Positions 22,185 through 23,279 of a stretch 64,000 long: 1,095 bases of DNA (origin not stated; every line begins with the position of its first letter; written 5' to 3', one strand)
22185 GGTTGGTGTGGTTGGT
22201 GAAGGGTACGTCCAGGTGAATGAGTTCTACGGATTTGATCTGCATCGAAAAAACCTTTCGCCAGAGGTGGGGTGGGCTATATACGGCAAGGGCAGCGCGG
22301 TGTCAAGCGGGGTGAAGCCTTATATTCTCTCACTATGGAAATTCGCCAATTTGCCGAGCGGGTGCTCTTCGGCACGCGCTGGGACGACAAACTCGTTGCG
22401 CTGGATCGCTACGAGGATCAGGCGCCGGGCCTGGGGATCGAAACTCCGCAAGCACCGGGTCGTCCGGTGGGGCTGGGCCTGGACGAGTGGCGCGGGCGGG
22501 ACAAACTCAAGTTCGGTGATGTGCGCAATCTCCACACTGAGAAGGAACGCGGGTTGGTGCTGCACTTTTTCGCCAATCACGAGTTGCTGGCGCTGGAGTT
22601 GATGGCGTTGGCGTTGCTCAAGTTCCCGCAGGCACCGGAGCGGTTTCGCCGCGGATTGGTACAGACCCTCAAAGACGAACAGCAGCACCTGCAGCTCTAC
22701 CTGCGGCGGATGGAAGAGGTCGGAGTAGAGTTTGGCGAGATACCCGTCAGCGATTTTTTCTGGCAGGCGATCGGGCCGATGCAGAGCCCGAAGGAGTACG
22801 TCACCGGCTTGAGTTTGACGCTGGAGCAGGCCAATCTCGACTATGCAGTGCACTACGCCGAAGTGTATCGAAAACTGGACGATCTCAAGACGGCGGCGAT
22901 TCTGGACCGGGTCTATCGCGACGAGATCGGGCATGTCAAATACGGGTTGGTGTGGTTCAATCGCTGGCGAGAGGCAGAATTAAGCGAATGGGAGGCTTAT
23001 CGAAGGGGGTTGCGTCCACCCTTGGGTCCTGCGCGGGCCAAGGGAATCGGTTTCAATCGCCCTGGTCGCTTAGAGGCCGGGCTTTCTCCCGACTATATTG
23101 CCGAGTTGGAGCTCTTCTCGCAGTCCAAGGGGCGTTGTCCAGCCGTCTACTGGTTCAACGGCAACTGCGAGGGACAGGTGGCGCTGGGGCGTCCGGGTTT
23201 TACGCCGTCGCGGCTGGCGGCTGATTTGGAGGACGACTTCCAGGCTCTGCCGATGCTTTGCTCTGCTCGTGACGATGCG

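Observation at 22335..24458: Di-iron DUF455 domain fused to an ATP-grasp ligase: candidate two-step modification enzyme of unknown substrate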

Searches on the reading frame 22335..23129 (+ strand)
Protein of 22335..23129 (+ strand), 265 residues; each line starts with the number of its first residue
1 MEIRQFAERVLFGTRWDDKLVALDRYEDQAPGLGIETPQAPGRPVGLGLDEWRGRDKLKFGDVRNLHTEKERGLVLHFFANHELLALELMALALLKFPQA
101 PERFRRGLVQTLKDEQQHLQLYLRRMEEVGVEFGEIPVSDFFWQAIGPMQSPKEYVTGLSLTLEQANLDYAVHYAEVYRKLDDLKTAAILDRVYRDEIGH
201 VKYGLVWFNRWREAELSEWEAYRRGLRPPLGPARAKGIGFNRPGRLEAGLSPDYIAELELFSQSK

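Call 38: search_dna_similar(query=window:22335-23129:+, collection=plasmids, mode=protein, max_evalue=0.001, max_rows=25, rows=spread)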
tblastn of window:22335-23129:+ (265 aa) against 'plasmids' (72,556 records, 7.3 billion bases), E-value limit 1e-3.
Records with a match: 14; places in all: 14; records where one place covers at least 80% of the query: 4.
Best place of each record, by identity: <60% 14.
By first word of the organism name: Sinorhizobium 3; Ralstonia 2; Neisseria 2; Thioclava 2; Shinella 1; Sphingomonas 1; Tistrella 1; Azospirillum 1; Geobacillus 1.
By predicted mobility (MOB-suite, as given by PLSDB): non-mobilizable 11; conjugative 2; mobilizable 1.
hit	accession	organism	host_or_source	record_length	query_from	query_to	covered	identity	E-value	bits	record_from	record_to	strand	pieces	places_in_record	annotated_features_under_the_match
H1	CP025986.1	Ralstonia solanacearum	Cucurbita maxima,culture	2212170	30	259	87%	30.0%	6e-6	54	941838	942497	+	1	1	DUF455 domain-containing protein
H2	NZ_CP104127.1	Sinorhizobium sp. M103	Phaseolus vulgaris,cell ...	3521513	15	254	91%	28.0%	9e-11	69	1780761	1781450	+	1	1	none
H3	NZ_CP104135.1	Sinorhizobium sp. C101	Phaseolus vulgaris,cell ...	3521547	15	254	91%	28.0%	9e-11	69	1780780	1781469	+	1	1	none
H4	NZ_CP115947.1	Ralstonia solanacearum MolK2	Musa sp.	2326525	31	259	86%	29.3%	5e-6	55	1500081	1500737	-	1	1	record has no annotation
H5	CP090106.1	Sinorhizobium meliloti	Medicago,Cell culture,Plant nodule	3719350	64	254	72%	29.4%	8e-11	69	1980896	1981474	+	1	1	ferritin-like domain-containing protein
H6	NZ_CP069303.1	Shinella sp. PSBB067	monoisolate,Minnesota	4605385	99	264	63%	31.7%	3e-11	71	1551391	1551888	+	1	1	none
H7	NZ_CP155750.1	Sphingomonas parapaucimobilis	Chinese cabbage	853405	35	209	66%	29.9%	2e-7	59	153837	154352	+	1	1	ferritin-like domain-containing protein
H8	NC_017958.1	Tistrella mobilis KA081020-065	-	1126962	103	264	61%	31.4%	2e-7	59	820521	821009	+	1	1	record has no annotation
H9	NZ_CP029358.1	Azospirillum thermophilum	cell culture,hot spring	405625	68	209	54%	29.3%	1e-7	59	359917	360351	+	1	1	ferritin-like domain-containing protein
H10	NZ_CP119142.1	Neisseria gonorrhoeae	Homo sapiens,whole organism,synovial ...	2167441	64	208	55%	27.4%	3e-5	52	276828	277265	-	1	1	none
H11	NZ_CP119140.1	Neisseria gonorrhoeae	Homo sapiens,whole organism,blood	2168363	64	208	55%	27.4%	3e-5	52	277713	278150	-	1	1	none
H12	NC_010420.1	Geobacillus stearothermophilus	geothermal site near the Baltic Sea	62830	98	208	42%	30.6%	5e-8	61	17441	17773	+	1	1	DUF455 family protein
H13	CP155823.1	Thioclava sp. 'Guangxiensis'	Bruguiera gymnorhiza,pure ...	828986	109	209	38%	32.4%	4e-8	61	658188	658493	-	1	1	ferritin-like domain-containing protein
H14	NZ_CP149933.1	Thioclava sp. GXIMD2076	pure culture,conch meat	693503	109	209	38%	32.4%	5e-8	61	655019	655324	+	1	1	ferritin-like domain-containing protein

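Call 41: get_annotated_region(hit=H1, flank=6000)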
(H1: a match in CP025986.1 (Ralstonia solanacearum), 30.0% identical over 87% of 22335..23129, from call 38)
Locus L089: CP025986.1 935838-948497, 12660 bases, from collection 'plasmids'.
description: Ralstonia solanacearum strain RSCM plasmid p-unname2, complete sequence
organism: Ralstonia solanacearum (NCBI taxid 305)
taxonomy: Bacteria; Pseudomonadota; Betaproteobacteria; Burkholderiales; Burkholderiaceae; Ralstonia; Ralstonia solanacearum
host: -; source: Cucurbita maxima,culture; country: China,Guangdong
typing (MOB-suite, as given by PLSDB): mobilizable; relaxase MOBP,MOBP
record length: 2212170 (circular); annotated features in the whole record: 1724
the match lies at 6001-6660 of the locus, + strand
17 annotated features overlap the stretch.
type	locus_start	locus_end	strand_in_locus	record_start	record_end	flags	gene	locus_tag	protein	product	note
CDS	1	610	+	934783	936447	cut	pyrG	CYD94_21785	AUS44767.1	CTP synthetase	-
CDS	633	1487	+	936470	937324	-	-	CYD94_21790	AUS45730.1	3-deoxy-8-phosphooctulonate synthase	-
CDS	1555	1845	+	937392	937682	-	-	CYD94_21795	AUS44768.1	DUF1330 domain-containing protein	-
CDS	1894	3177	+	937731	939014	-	-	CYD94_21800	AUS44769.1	enolase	-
CDS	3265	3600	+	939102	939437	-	-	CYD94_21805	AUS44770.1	cell division protein FtsB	-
CDS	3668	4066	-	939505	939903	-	-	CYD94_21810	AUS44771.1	hypothetical protein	-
CDS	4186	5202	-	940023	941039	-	-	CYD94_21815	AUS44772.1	Hsp33 family molecular chaperone HslO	-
CDS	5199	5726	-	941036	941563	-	-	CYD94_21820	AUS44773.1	gamma carbonic anhydrase family protein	-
CDS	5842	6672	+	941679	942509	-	-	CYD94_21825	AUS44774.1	DUF455 domain-containing protein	-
CDS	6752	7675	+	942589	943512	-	-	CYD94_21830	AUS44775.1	alpha/beta hydrolase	-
CDS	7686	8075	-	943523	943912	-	-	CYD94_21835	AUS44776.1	hypothetical protein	-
CDS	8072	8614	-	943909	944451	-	-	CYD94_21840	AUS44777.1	DUF4166 domain-containing protein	-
CDS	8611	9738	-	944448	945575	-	-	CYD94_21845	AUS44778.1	hypothetical protein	-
CDS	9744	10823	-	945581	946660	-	-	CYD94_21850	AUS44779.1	ferredoxin-NADP reductase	-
CDS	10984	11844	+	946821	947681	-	-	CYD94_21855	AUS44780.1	PHP domain-containing protein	-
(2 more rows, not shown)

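Call 42: get_annotated_region(hit=H5, flank=6000)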
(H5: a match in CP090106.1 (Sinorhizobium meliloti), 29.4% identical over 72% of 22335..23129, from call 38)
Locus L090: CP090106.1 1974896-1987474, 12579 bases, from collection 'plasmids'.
description: Sinorhizobium meliloti strain Ak57 plasmid pSymB, complete sequence
organism: Sinorhizobium meliloti (NCBI taxid 382)
taxonomy: Bacteria; Pseudomonadota; Alphaproteobacteria; Hyphomicrobiales; Rhizobiaceae; Sinorhizobium; Sinorhizobium meliloti
host: -; source: Medicago,Cell culture,Plant nodule; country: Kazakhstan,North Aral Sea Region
typing (MOB-suite, as given by PLSDB): non-mobilizable
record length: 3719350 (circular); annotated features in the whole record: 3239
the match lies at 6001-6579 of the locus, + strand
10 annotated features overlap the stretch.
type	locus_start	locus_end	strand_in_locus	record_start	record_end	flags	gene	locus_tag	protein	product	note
CDS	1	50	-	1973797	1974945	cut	-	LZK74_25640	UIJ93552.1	anhydro-N-acetylmuramic acid kinase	-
CDS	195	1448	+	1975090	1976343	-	tyrS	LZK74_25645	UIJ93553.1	tyrosine--tRNA ligase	-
CDS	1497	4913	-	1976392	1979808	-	-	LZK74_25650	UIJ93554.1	DUF3971 domain-containing protein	-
CDS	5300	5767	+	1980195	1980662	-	-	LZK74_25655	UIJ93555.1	peroxiredoxin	-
CDS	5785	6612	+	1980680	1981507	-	-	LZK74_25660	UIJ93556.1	ferritin-like domain-containing protein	-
CDS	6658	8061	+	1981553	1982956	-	-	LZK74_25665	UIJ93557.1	M23 family metallopeptidase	-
CDS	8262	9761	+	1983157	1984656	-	-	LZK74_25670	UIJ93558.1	DEAD/DEAH box helicase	-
CDS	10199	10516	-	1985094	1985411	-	-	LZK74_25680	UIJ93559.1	TfoX/Sxy family protein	-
CDS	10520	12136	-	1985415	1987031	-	-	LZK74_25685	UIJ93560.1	NTP transferase domain-containing protein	-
CDS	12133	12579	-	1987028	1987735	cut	-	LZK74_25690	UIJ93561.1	XdhC family protein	-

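Call 43: predict_structure(alignment_id=A2)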
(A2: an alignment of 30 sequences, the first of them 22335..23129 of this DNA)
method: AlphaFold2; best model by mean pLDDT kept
length: 265 residues; sequences in the alignment: 30
mean_pLDDT: 91.2   pTM: 0.90
mean pLDDT of the five models: 91.2, 91.0, 90.7, 89.6, 89.4
residues with pLDDT >= 90: 211; 70-90: 35; 50-70: 15; < 50: 4
segments of 3 or more residues with pLDDT < 50: none
pLDDT, mean of each block of 10 residues (from residue 1): 97 97 93 95 89 55 60 85 96 98 98 98 94 83 95 97 95 93 94 98 98 96 94 90 97 96 73
secondary structure, 60 per line:
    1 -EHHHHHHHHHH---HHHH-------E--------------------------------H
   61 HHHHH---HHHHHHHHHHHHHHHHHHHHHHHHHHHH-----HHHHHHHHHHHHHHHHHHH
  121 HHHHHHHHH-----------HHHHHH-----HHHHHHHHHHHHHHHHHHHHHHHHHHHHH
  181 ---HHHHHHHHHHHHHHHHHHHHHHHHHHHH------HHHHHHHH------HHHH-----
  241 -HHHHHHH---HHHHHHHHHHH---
elements in order: H3-12 H16-19 H60-65 H69-96 H102-129 H141-146 H152-180 H184-211 H218-225 H232-235 H242-248 H252-262

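Call 45: fold_search(model_id=the predicted structure, library=pdb)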
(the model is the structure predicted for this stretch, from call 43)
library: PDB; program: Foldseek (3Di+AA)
matches with E <= 10: 475; with E <= 0.001: 0
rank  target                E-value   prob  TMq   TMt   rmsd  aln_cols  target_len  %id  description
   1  5xx9_B                1.7e-02  1.00  0.48  0.78   5.7       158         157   18  Crystal structure of Bacterioferritin (released 2018-07-11)
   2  5xx9_A                2.4e-02  1.00  0.42  0.66   8.3       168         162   17  Crystal structure of Bacterioferritin (released 2018-07-11)
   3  7y6f_C                2.5e-02  1.00  0.47  0.77   5.8       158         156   17  Cryo-EM structure of Apo form of ScBfr (released 2023-07-05)
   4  5xx9_E                2.7e-02  1.00  0.43  0.68   7.3       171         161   17  Crystal structure of Bacterioferritin (released 2018-07-11)
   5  5k53_A                3.7e-02  1.00  0.43  0.51   7.8       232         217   17  Crystal structures of aldehyde deformylating oxygenase from Oscillatoria sp. KNUA011 (released 2016-09-07)
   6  9gzu                  3.9e-02  1.00  0.36  0.55   9.5       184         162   16  Crystal structure of apo-bacterioferritin (Bfr) from Brucella melitentsis (released 2025-10-15)
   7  3hiu_B                4.5e-02  1.00  0.43  0.75   3.5       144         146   17  The crystal structure of protein (XCC3681) from Xanthomonas campestris pv. campestris str. ATCC 33913 (released 2009-07-14)
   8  3qb9_A                4.7e-02  1.00  0.47  0.76   6.7       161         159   16  Mycobacterium tuberculosis bacterioferritin, BfrA (released 2012-02-08)
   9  4cvr                  4.7e-02  1.00  0.40  0.64   8.2       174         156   14  Structure of Apobacterioferritin Y25F variant (released 2014-08-20)
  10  6jzu_B                4.7e-02  1.00  0.47  0.55   5.4       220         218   19  The crystal structure of acyl-acyl carrier protein (acyl-ACP) reductase (AAR) in complex with aldehyde deformylating o (released 2020-04-01)
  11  3hiu_C                5.0e-02  1.00  0.44  0.79   3.3       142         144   17  The crystal structure of protein (XCC3681) from Xanthomonas campestris pv. campestris str. ATCC 33913 (released 2009-07-14)
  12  8jax_B                5.0e-02  1.00  0.46  0.74   7.3       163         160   16  Cryo-EM structure of Holo form of ScBfr with O symmetry (released 2023-08-02)
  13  3fvb_A                5.0e-02  1.00  0.46  0.72   6.9       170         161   16  Crystal structure of ferritin (bacterioferritin) from Brucella melitensis (released 2009-02-03)
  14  4rc6_A                5.0e-02  0.97  0.37  0.44  10.0       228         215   17  Crystal structure of cyanobacterial aldehyde-deformylating oxygenase 122F mutant (released 2014-12-17)
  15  8sqr                  5.2e-02  0.99  0.36  0.56   8.7       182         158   18  Crystal Structure of Bacterioferritin (Bfr) from Brucella abortus (iron bound, F16L mutant) (released 2023-05-17)
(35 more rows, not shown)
